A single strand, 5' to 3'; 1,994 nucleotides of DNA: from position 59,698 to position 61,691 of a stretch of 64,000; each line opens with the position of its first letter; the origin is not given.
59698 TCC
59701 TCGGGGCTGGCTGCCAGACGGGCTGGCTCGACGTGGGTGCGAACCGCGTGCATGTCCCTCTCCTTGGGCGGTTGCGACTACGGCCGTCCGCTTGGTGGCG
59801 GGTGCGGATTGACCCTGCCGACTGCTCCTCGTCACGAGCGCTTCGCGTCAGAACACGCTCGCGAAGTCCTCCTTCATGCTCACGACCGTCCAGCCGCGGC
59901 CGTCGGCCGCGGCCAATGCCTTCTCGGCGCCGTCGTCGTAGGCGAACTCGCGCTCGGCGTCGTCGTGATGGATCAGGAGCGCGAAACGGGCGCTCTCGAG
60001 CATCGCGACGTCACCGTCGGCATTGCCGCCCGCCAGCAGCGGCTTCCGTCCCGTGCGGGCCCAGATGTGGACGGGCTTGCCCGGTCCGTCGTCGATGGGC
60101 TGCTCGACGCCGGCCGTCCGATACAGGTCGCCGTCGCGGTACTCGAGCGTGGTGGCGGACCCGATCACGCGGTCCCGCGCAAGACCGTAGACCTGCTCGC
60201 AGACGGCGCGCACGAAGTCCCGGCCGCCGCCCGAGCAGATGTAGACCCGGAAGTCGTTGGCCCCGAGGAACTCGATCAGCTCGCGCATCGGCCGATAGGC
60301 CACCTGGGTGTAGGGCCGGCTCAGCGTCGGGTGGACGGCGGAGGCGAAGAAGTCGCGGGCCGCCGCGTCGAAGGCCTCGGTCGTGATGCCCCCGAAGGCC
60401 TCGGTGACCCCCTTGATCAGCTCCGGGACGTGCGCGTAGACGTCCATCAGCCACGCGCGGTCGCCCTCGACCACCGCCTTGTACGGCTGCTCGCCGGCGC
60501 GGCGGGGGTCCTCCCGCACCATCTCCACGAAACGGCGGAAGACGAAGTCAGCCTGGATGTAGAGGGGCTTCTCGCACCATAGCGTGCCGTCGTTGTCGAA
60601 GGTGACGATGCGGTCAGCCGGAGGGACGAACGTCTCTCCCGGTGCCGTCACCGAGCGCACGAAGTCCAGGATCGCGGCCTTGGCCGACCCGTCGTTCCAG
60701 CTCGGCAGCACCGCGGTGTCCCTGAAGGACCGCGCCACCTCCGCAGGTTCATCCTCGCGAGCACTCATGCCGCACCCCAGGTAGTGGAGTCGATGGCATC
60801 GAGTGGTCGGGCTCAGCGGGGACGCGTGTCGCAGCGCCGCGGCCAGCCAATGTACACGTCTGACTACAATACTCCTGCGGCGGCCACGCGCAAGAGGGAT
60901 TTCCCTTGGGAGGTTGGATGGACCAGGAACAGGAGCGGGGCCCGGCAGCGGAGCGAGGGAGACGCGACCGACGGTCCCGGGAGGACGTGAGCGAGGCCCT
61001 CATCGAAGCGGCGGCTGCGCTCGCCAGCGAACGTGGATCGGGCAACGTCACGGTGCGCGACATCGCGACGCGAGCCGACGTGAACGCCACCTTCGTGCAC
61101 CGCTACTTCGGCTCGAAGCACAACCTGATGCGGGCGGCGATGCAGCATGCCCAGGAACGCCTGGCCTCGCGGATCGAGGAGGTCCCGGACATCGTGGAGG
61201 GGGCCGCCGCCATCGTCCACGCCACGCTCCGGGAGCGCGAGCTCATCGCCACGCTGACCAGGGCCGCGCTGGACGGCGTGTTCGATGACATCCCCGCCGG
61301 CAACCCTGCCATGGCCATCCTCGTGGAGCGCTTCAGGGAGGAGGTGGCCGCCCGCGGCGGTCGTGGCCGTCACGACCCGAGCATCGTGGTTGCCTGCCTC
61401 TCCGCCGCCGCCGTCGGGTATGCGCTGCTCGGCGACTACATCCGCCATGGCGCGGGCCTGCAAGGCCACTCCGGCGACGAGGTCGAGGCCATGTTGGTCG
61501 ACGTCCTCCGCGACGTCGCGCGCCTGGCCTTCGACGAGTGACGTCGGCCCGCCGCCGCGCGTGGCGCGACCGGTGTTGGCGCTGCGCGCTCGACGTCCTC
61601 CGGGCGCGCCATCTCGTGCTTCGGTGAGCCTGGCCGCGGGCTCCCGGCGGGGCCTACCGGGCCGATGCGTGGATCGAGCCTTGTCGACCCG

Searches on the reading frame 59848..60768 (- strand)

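Call 61: search_protein_families(library=pfam, proteins=[window:59848-60768:-], max_evalue=0.001)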
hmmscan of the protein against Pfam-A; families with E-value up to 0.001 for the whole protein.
window:59848-60768:- (306 aa): 2 families
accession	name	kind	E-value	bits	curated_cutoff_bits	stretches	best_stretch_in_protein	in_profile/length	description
PF12710.13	HAD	-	7.4e-12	46.5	27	1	55-258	1-189/189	haloacid dehalogenase-like hydrolase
PF00702.32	Hydrolase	-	8.3e-06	26.8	26.4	1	54-197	3-138/191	haloacid dehalogenase-like hydrolase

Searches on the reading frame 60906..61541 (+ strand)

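Call 61: search_protein_families(library=pfam, proteins=[window:60906-61541:+], max_evalue=0.001)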
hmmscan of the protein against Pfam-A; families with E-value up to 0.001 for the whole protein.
window:60906-61541:+ (211 aa): 1 family
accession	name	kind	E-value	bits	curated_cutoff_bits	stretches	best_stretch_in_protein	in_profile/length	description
PF00440.29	TetR_N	-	1.5e-12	47.5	24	1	32-78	1-47/47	Bacterial regulatory proteins, tetR family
